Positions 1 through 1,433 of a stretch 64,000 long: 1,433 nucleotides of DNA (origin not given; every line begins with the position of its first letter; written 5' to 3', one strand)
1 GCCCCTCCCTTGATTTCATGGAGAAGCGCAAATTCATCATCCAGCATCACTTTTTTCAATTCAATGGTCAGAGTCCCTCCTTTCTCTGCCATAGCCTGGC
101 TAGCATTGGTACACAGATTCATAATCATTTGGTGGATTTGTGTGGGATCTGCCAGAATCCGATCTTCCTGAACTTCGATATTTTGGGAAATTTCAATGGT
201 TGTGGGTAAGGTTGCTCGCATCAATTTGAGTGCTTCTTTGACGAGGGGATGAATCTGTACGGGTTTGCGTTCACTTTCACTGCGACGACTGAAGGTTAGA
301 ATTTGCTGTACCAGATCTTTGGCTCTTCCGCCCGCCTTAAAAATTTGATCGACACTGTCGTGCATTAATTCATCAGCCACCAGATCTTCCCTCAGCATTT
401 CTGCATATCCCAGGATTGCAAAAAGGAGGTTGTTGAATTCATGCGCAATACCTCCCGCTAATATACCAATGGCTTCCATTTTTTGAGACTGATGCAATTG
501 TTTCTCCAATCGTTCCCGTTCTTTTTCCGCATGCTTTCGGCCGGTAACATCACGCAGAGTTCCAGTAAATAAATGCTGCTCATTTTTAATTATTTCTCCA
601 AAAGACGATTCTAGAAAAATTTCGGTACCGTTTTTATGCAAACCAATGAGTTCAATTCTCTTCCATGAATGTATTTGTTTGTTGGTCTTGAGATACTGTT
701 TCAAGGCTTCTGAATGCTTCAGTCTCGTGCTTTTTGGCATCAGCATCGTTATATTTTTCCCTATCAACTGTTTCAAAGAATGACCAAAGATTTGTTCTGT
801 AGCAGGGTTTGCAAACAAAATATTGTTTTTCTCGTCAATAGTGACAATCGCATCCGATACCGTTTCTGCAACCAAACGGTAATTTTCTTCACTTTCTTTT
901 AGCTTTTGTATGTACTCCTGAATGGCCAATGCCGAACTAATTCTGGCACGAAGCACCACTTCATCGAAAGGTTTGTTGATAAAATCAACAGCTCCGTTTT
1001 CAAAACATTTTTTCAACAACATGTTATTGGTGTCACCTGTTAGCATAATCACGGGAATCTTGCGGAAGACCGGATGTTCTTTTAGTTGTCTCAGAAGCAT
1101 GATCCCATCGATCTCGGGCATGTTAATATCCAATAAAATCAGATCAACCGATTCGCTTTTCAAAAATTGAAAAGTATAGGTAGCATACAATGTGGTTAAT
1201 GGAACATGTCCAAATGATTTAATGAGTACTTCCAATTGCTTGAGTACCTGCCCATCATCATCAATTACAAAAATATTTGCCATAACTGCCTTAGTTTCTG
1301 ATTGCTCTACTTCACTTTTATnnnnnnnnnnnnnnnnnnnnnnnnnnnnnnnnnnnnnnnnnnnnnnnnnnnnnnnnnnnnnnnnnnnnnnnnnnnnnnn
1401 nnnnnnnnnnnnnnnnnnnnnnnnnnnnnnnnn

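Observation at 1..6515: Candidate four-gene nucleotide-signalling operon: FecR, class-I-cyclase-like NTase, unknown 503-aa protein, REC-PAS kinase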

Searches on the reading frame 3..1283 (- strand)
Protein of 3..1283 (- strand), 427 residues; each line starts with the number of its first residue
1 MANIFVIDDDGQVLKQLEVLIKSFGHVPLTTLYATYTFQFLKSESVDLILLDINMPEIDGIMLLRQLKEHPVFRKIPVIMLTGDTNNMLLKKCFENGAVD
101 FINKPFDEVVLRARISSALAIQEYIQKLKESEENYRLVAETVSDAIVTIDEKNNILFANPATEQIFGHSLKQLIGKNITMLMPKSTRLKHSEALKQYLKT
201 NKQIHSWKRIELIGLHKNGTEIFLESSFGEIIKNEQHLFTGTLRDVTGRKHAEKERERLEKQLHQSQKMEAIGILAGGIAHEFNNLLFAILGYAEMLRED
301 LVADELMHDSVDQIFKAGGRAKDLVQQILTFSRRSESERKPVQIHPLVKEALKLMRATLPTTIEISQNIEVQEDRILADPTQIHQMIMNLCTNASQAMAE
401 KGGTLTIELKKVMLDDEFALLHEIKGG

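Call 7: search_protein_families(library=pfam, proteins=[window:3-1283:-], max_evalue=0.1)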
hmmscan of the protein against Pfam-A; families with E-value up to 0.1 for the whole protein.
window:3-1283:- (427 aa): 10 families
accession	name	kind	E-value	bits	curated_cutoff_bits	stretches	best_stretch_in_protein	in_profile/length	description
PF00072.30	Response_reg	-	5.5e-24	84.9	30.2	1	4-115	1-110/111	Response regulator receiver domain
PF00989.32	PAS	-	3.3e-15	56.5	22.6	1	134-246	2-113/113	PAS fold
PF13426.13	PAS_9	-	1.6e-13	51.3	27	1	143-247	1-102/103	PAS domain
PF00512.31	HisKA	-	1.5e-10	41.4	26.9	1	275-335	5-64/66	His Kinase A (phospho-acceptor) domain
PF08448.16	PAS_4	-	7.2e-09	36.3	23.1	1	141-250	3-109/110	PAS fold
PF13188.13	PAS_8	-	1.7e-08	34.5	21.8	1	134-177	2-42/65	PAS domain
PF08447.18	PAS_3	-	9.4e-05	23.1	25.6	1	155-228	1-72/89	PAS fold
PF24820.1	Diguanyl_cycl_sensor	-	0.0024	18.3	28.1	1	140-228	3-93/109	Diguanylate cyclase-like sensor domain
PF02518.31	HATPase_c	-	0.0098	16.8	26.4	1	379-411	2-33/111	Histidine kinase-, DNA gyrase B-, and HSP90-like ATPase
PF25421.1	DUF7891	-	0.017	15.7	27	1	145-198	2-54/90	Domain of unknown function (DUF7891)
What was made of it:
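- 3..1283 (-): 5' part (427 of 639 codons) of a hybrid histidine kinase, REC-PAS-HisKA-HATPase_c-REC. It runs off the window start. Pfam hits in call 7.
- Checked: 427 aa are visible, carrying REC, PAS, HisKA and the start of HATPase_c (call 7).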

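Call 8: search_protein_families(library=ncbifam, proteins=[window:3-1283:-], max_evalue=0.1)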
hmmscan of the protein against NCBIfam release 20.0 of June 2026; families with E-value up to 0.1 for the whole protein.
window:3-1283:- (427 aa): 142 families (the best 25 are shown)
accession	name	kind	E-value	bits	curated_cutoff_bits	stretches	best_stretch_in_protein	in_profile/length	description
NF010411.0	PRK13837.1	equivalog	1e-61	209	647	2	238-420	416-597/828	two-component system VirA-like sensor kinase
NF010076.0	PRK13557.1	subfamily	1.8e-46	158.7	631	2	151-417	51-311/540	histidine kinase famiy protein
NF008468.0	PRK11360.1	equivalog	3.5e-41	141.3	646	1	120-414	255-537/616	two-component system sensor histidine kinase AtoS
NF041777.1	sens_FixL_Rhizob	equivalog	4.7e-38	131.1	850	1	126-401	116-397/485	sensor protein FixL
NF046020.1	HisKinCckABruc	equivalog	5.5e-37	127.1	1000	2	130-416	343-623/868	cell cycle histidine kinase CckA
NF046026.1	HisKinCckACaul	equivalog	5.6e-34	117.3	1000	2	255-416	285-446/678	cell cycle histidine kinase CckA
TIGR00229.1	sensory_box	domain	6e-28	97.5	22.9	1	129-255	1-125/126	PAS domain S-box protein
NF047466.1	hybrid_RR_LvrB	exception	9e-27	94.2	500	1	244-405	124-286/377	hybrid histidine kinase/response regulator LvrB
NF052574.1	HisKinEspCMyxo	equivalog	8.2e-26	90.4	1200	2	136-400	291-548/785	serine histidine kinase EspC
NF007135.0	PRK09581.1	equivalog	3.3e-21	75.6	474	1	1-176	2-177/457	PleD family two-component system response regulator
NF006900.1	PRK09390.1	equivalog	5.1e-21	75.1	255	1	3-134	6-135/203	response regulator FixJ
NF007688.0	PRK10364.1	equivalog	2.8e-20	72.5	479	1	250-412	218-380/460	two-component system sensor histidine kinase ZraS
NF008293.1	PRK11073.1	equivalog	4.3e-20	72.2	240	1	137-410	11-265/349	nitrogen regulation protein NR(II)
NF046044.1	PnpS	equivalog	1.8e-19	70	400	1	120-411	42-313/390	two-component system histidine kinase PnpS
NF047654.1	DiguCycDgcRLepto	equivalog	2e-19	69.6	500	1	3-133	4-134/295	diguanylate cyclase DgcR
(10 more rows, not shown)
